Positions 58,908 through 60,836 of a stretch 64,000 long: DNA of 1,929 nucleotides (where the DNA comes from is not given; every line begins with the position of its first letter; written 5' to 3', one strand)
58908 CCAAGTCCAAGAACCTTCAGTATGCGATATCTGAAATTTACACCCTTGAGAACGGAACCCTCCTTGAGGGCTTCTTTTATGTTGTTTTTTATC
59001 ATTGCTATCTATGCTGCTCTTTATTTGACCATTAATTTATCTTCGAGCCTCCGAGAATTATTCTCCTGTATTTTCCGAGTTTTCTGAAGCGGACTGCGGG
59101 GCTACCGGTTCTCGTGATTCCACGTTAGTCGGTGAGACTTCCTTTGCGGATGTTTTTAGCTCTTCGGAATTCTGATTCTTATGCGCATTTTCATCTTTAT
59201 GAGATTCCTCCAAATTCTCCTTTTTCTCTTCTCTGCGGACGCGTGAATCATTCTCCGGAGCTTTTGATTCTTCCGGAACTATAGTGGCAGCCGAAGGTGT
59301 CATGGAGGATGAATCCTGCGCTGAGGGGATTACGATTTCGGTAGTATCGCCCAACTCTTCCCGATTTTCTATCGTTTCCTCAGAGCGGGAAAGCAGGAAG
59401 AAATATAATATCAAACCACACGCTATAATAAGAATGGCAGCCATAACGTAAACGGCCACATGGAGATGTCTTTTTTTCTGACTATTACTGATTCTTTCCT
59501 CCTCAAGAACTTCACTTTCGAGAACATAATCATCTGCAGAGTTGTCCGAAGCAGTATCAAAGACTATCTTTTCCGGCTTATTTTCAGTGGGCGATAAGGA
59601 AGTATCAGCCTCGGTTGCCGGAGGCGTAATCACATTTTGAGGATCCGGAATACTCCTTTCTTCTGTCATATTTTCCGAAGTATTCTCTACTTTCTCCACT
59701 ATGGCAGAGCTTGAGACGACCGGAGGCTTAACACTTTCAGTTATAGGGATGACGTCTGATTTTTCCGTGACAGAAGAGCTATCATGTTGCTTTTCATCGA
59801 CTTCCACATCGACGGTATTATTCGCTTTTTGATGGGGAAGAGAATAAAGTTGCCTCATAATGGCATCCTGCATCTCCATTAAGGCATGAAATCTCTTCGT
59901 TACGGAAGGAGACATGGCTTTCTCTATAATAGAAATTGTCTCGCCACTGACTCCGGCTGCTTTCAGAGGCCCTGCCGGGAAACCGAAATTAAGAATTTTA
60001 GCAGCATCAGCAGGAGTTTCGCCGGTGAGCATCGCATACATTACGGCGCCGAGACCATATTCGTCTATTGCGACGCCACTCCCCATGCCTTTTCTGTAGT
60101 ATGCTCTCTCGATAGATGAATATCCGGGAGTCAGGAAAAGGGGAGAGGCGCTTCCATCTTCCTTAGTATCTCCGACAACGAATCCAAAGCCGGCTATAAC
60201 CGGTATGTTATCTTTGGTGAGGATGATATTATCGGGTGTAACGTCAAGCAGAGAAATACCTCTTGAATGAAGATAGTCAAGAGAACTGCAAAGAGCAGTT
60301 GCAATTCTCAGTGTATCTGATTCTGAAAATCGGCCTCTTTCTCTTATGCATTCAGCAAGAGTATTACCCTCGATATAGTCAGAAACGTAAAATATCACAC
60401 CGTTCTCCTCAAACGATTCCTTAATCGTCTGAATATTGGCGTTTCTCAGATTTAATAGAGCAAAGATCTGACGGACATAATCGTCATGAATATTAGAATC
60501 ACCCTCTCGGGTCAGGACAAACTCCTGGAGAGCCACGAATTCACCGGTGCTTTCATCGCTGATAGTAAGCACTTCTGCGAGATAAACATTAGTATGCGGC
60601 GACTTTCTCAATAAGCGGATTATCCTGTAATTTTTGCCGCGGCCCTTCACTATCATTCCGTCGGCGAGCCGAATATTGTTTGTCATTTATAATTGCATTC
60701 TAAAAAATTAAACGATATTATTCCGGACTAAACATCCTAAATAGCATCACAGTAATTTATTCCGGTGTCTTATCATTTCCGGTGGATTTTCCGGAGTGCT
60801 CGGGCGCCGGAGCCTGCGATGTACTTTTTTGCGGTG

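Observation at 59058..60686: Bacterial pseudokinase with all catalytic landmarks lost but the fold kept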

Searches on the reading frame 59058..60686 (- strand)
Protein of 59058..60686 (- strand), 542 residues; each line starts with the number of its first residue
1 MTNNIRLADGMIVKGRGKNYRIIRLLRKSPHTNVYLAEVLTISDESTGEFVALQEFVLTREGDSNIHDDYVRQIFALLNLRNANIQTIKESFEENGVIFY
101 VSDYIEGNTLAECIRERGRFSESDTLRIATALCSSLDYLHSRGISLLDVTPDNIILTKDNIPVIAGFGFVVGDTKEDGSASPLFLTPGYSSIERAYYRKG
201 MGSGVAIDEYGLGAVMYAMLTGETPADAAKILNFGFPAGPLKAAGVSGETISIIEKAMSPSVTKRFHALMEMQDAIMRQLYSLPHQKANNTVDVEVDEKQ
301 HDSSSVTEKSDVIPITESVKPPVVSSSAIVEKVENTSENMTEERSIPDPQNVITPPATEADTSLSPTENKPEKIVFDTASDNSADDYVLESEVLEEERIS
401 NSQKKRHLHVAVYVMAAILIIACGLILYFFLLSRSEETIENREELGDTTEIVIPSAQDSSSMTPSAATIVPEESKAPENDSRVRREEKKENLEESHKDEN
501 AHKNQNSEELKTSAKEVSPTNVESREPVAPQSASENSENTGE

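Call 3: search_protein_families(library=pfam, proteins=[window:59058-60686:-], max_evalue=0.01)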
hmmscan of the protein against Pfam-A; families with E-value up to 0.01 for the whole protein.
window:59058-60686:- (542 aa): 3 families
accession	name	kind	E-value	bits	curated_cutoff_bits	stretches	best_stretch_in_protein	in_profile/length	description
PF00069.31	Pkinase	-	1.3e-23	84.2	31.7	1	37-227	13-198/263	Protein kinase domain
PF07714.23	PK_Tyr_Ser-Thr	-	3.8e-09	36.7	23.1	1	28-227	9-206/258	Protein tyrosine and serine/threonine kinase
PF14531.12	Kinase-like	-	0.0057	16.4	25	0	134-228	156-253/289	Kinase-like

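Call 5: find_homologous_proteins(query=window:59058-60686:-, max_evalue=0.00001)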
Query window:59058-60686:- (542 aa): 79 proteins with E <= 0.00001 among 8000 candidates.
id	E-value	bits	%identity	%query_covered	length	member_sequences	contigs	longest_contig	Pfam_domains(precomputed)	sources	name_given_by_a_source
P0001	0.0e+0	1123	96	100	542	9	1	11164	PF07714.24,PF00069.32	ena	-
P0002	1.8e-30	124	32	49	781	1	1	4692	PF07714.24,PF00069.32,PF03109.23,PF01636.30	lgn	-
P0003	4.1e-20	90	28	50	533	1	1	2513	PF07714.24,PF00069.32,PF03109.23,PF01636.30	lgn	-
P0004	8.9e-20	89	32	42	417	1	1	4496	PF07714.24,PF00069.32,PF01636.30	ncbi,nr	ncbi:MAG: serine/threonine protein kinase, partial [Candidatus Promineofilum sp.]|nr:serine/threonin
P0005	2.6e-18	84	36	32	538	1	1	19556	PF07714.24,PF00069.32,PF03109.23,PF01636.30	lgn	-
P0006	3.4e-18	84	31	42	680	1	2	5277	PF07714.24,PF00069.32,PF03109.23,PF03781.23,PF01636.30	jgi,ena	-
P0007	3.5e-18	84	36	32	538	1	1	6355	PF07714.24,PF00069.32,PF03109.23,PF01636.30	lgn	-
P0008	3.6e-18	84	31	42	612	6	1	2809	PF07714.24,PF00069.32,PF03109.23,PF03781.23,PF01636.30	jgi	-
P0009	4.6e-18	84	36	32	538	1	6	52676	PF07714.24,PF00069.32,PF03109.23,PF01636.30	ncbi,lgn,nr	ncbi:MAG: protein kinase [Melioribacteraceae bacterium]|nr:protein kinase [Melioribacteraceae bacter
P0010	8.0e-18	83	31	42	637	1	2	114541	PF07714.24,PF00069.32,PF03109.23,PF03781.23,PF01636.30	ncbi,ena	-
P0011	6.1e-17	80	30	48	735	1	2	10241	PF07714.24,PF00069.32,PF26549.1,PF00930.28,PF26550.2,PF07676.19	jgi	jgi:serine/threonine protein kinase/Tol biopolymer transport system component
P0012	5.4e-16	77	29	55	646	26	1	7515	PF07714.24,PF00069.32,PF03781.23,PF01636.30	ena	-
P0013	5.7e-16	77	29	51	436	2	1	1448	PF07714.24,PF00069.32,PF03109.23,PF01636.30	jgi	jgi:serine/threonine-protein kinase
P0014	1.7e-15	75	32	47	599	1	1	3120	PF07714.24,PF00069.32,PF08239.18,PF01636.30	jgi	jgi:hypothetical protein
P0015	2.1e-15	75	29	36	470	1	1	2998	PF07714.24,PF00069.32,PF00059.28,PF03109.23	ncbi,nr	ncbi:MAG: protein kinase, partial [Oscillospiraceae bacterium]|nr:protein kinase [Oscillospiraceae b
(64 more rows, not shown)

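Call 6: find_encoding_contigs(protein=P0001, flank=10000, max_places=10)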
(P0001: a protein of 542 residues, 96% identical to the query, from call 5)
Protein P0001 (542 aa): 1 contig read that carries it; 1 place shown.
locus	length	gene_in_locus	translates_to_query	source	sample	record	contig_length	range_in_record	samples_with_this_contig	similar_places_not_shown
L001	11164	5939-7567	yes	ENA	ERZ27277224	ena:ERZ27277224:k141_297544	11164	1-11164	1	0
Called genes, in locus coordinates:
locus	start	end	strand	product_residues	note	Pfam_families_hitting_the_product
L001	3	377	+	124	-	?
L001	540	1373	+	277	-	PF00795:CN_hydrolase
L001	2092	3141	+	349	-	PF13306:LRR_5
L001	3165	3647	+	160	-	-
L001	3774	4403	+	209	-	-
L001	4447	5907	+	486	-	PF13672:PP2C_2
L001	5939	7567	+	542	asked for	PF07714:PK_Tyr_Ser-Thr, PF00069:Pkinase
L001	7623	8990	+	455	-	PF00069:Pkinase, PF07714:PK_Tyr_Ser-Thr, PF03109:ABC1 (weak)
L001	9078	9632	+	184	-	-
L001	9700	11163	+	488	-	?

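Call 7: find_encoding_contigs(protein=window:59058-60686:-, flank=10000, max_places=10)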
Protein window:59058-60686:- (542 aa): 2 contigs read that carry it; 2 places shown.
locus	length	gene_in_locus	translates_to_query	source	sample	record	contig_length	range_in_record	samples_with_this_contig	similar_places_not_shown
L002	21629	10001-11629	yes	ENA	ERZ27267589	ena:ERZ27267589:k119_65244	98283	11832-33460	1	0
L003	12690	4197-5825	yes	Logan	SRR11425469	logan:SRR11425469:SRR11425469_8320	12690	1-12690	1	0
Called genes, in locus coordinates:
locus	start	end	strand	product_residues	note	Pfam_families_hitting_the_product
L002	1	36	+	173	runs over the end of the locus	-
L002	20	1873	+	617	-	PF03717:PBP_dimer, PF00905:Transpeptidase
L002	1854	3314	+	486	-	PF01098:FTSW_RODA_SPOVE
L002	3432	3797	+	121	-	-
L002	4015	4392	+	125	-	-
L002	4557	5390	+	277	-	PF00795:CN_hydrolase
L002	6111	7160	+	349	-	PF13306:LRR_5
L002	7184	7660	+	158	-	-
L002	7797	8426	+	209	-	-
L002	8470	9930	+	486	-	PF13672:PP2C_2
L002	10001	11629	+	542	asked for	PF07714:PK_Tyr_Ser-Thr, PF00069:Pkinase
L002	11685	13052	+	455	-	PF00069:Pkinase, PF07714:PK_Tyr_Ser-Thr, PF03109:ABC1 (weak)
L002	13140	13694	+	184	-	-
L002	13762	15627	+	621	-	PF00069:Pkinase, PF07714:PK_Tyr_Ser-Thr, PF03109:ABC1 (weak)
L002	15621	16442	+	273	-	PF08238:Sel1 (weak)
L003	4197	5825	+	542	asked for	PF07714:PK_Tyr_Ser-Thr, PF00069:Pkinase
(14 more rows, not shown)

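Call 8: find_encoding_contigs(protein=P0002, flank=10000, max_places=6)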
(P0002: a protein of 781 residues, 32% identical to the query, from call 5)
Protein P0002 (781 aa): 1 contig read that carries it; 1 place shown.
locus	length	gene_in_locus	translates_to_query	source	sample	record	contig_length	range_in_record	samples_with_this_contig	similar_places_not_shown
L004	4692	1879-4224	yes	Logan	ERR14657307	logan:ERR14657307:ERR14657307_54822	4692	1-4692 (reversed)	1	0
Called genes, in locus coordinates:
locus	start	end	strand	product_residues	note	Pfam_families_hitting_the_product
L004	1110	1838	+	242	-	PF02357:NusG (weak)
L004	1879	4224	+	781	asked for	PF00069:Pkinase, PF07714:PK_Tyr_Ser-Thr, PF01636:APH (faint), PF03109:ABC1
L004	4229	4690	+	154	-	?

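Call 10: find_related_loci(query=window:59058-60686:-, collection=genome_contigs, flank=10000)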
Query window:59058-60686:- (542 aa) in genome_contigs; peptide patterns used: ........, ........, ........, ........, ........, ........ (x = any residue, [..] = any of these).
121 stretches matched a pattern; 2 encode a relative of the query (tblastn E <= 1e-3); 2 distinct loci.
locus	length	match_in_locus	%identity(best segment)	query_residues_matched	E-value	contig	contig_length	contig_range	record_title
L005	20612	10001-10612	28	18-225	5e-12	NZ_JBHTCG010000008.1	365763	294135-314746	Sphaerisporangium rhizosphaerae strain CGMCC 4.7429 spades_K_17_127_8, whole genome shotgun sequence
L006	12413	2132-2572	29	84-225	6e-10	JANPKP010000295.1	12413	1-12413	MAG: Gemmataceae bacterium isolate VAR_61_metabat_220 VAR_61_k141_2668931, whole genome shotgun sequence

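Call 40: find_homologous_proteins(query=A3, max_evalue=1e-20)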
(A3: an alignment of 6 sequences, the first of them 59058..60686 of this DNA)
Query A3 (6 sequences) (542 aa, profile of the alignment): 50 proteins with E <= 1e-20 among 8000 candidates.
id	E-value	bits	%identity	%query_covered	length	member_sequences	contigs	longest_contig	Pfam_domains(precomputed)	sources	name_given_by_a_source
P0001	9.2e-201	686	96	100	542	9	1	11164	PF07714.24,PF00069.32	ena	-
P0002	3.4e-100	354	32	49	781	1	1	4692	PF07714.24,PF00069.32,PF03109.23,PF01636.30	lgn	-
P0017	7.2e-37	145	29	53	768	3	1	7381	PF07714.24,PF00069.32,PF01094.35,PF13433.13,PF13458.13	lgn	-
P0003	3.0e-36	143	28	50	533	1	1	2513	PF07714.24,PF00069.32,PF03109.23,PF01636.30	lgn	-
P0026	4.7e-35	139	29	51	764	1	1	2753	PF07714.24,PF00069.32,PF01094.35,PF03109.23,PF13433.13,PF13458.13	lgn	-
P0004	4.7e-35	139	32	42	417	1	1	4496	PF07714.24,PF00069.32,PF01636.30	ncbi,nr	ncbi:MAG: serine/threonine protein kinase, partial [Candidatus Promineofilum sp.]|nr:serine/threonin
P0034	1.1e-34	138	28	42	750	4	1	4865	PF25168.2,PF24105.2,PF24805.2,PF25048.2,PF24017.3,PF23342.2,PF23411.2,PF24817.2,PF23798.2,PF23393.3,PF07714.24,PF23389.2,PF23609.2,PF00069.32,PF15492.13,PF20426.5,PF25460.2,PF00400.39,PF23414.2,PF25178.1,PF23410.5,PF23775.2,PF25174.2,PF24814.2,PF23381.2,PF25173.2,PF23383.2,PF25171.2,PF12894.14,PF251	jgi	jgi:serine/threonine protein kinase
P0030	3.9e-34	136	32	26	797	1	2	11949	PF07714.24,PF00069.32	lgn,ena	-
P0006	7.4e-34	135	31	42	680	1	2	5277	PF07714.24,PF00069.32,PF03109.23,PF03781.23,PF01636.30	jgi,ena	-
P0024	1.9e-33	134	27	54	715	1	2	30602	PF07714.24,PF00069.32,PF26549.1,PF26550.2,PF07676.19,PF01636.30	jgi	jgi:eukaryotic-like serine/threonine-protein kinase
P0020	2.7e-33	134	30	37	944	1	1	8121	PF06293.21,PF07714.24,PF00069.32,PF03109.23,PF01258.24,PF08238.19,PF01636.30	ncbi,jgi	jgi:TPR repeat protein/serine/threonine protein kinase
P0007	6.6e-33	132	36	32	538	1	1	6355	PF07714.24,PF00069.32,PF03109.23,PF01636.30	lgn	-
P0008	7.3e-33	132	31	42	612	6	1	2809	PF07714.24,PF00069.32,PF03109.23,PF03781.23,PF01636.30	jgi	-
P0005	7.8e-33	132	36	32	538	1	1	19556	PF07714.24,PF00069.32,PF03109.23,PF01636.30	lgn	-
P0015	8.4e-33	132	29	36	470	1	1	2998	PF07714.24,PF00069.32,PF00059.28,PF03109.23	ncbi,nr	ncbi:MAG: protein kinase, partial [Oscillospiraceae bacterium]|nr:protein kinase [Oscillospiraceae b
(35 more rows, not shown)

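Call 61: search_protein_families(library=padloc, proteins=[window:59058-60686:-], max_evalue=0.001)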
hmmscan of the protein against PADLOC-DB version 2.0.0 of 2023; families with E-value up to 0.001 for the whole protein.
window:59058-60686:- (542 aa): 32 families (the best 25 are shown)
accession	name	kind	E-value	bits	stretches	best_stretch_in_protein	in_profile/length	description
PDLC04047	PD-T4-6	-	7.7e-34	115.2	1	14-307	6-298/327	-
PDLC04138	mad6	-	1.4e-28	98.2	1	18-229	51-259/659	mads_6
PDLC04060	PD-T4-6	-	3.7e-28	96.7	1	22-383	12-313/486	-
PDLC04042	PD-T4-6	-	5.3e-28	96.5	1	36-289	22-282/292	-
PDLC04053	PD-T4-6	-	8.1e-26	89.2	1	19-299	10-291/311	-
PDLC04045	PD-T4-6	-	7.7e-25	85.6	1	19-315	34-328/350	-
PDLC04048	PD-T4-6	-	2.4e-24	84.3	1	18-344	10-329/354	-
PDLC04057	PD-T4-6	-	1.1e-22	78.7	1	19-304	9-294/443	-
PDLC04043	PD-T4-6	-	2.6e-22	77.5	1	38-380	30-381/452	-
PDLC04041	PD-T4-6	-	2.7e-21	74.3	1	19-317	29-331/443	-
PDLC04039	PD-T4-6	-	3.1e-21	73.9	1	20-470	16-438/458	-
PDLC04054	PD-T4-6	-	1.1e-19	69.1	1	7-229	3-216/347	-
PDLC03920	MkoA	-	6.3e-19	65.8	1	18-294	8-294/1112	-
PDLC04061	PD-T4-6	-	9.5e-19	66.3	1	37-533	30-484/510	-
PDLC04052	PD-T4-6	-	1.3e-18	65.5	1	93-294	82-291/496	-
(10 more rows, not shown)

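Call 62: search_protein_families(library=ncbifam, proteins=[window:59058-60686:-], max_evalue=0.001)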
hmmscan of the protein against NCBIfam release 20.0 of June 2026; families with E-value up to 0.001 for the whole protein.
window:59058-60686:- (542 aa): 11 families
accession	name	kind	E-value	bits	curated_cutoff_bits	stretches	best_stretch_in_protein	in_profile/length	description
NF033483.0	PknB_PASTA_kin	equivalog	4.6e-23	82.1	450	1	37-440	21-366/563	Stk1 family PASTA domain-containing Ser/Thr kinase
NF038150.1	lanthi_synth_IV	equivalog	2.8e-19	69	650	1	17-230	188-400/851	class IV lanthionine synthetase LanL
NF047741.1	antiphage_MADS6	equivalog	1.1e-17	63.8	460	1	18-304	189-485/612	methylation-associated defense system protein kinase MAD6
NF052427.1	StpK7MSMEG_1200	equivalog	1.2e-11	43.8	900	1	37-281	21-270/601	serine/threonine protein kinase StpK7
NF058632.1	SerThrKinPrkT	equivalog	2.4e-11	43.2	280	1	2-302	3-284/322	serine/threonine protein kinase PrkT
NF033442.0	BREX_PglW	equivalog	3.1e-08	31.8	990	0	202-271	404-478/1391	BREX system serine/threonine kinase PglW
NF009651.0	PRK13184.1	equivalog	5e-08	31.4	839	1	19-173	3-163/932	serine/threonine-protein kinase PknD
NF038151.1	lanthi_synth_III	equivalog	2.1e-07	29.7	575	1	86-222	287-425/833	class III lanthionine synthetase LanKC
TIGR03903.1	TOMM_kin_cyc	equivalog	1.1e-06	26.8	705.75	1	75-160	30-116/1267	TOMM system kinase/cyclase fusion protein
NF011463.0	PRK14879.1-4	equivalog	5e-06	26.1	188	1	78-170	75-160/237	Kae1-associated kinase Bud32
TIGR03724.2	arch_bud32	equivalog_domain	0.00092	18.7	125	0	101-170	71-133/193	KEOPS complex kinase/ATPase Bud32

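Call 63: list_cluster_members(proteins=[P0001])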
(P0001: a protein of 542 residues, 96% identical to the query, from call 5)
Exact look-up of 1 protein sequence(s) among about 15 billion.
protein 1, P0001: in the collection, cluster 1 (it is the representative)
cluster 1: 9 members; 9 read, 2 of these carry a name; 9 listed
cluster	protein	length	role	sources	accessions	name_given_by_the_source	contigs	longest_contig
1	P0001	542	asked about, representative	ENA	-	-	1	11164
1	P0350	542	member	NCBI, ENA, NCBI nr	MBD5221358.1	MAG: serine/threonine protein kinase [Bacteroidales bacterium] | serine/threonine protein kinase [Bacteroidales bacterium]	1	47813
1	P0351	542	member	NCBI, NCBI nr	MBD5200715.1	MAG: serine/threonine protein kinase [Bacteroidales bacterium] | serine/threonine protein kinase [Bacteroidales bacterium]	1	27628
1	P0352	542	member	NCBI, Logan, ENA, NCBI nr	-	-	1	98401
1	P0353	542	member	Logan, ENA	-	-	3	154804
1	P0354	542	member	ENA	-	-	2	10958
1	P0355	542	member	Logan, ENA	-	-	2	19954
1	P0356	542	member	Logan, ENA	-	-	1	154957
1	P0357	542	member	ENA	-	-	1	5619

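Call 66: find_encoding_contigs(protein=P0351, flank=10000, max_places=2)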
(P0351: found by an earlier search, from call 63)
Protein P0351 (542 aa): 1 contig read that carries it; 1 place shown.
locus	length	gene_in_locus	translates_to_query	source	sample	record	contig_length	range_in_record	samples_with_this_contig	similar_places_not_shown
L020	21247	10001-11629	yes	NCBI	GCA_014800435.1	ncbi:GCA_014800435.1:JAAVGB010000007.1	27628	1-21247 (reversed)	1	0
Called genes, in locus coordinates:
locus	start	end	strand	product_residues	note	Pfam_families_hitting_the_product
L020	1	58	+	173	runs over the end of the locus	-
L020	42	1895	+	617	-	PF03717:PBP_dimer, PF00905:Transpeptidase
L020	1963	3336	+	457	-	PF01098:FTSW_RODA_SPOVE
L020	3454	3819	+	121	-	-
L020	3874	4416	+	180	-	PF01553:Acyltransferase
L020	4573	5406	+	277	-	PF00795:CN_hydrolase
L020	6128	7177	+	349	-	PF13306:LRR_5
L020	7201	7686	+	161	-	-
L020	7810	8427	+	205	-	-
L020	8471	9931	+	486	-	PF13672:PP2C_2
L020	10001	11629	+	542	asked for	PF07714:PK_Tyr_Ser-Thr, PF00069:Pkinase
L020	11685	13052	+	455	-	PF00069:Pkinase, PF07714:PK_Tyr_Ser-Thr, PF03109:ABC1 (weak)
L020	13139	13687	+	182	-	-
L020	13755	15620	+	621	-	PF00069:Pkinase, PF07714:PK_Tyr_Ser-Thr, PF03109:ABC1 (weak), PF02493:MORN (faint)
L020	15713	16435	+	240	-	PF23310:TPR_27 (faint), PF08238:Sel1 (weak)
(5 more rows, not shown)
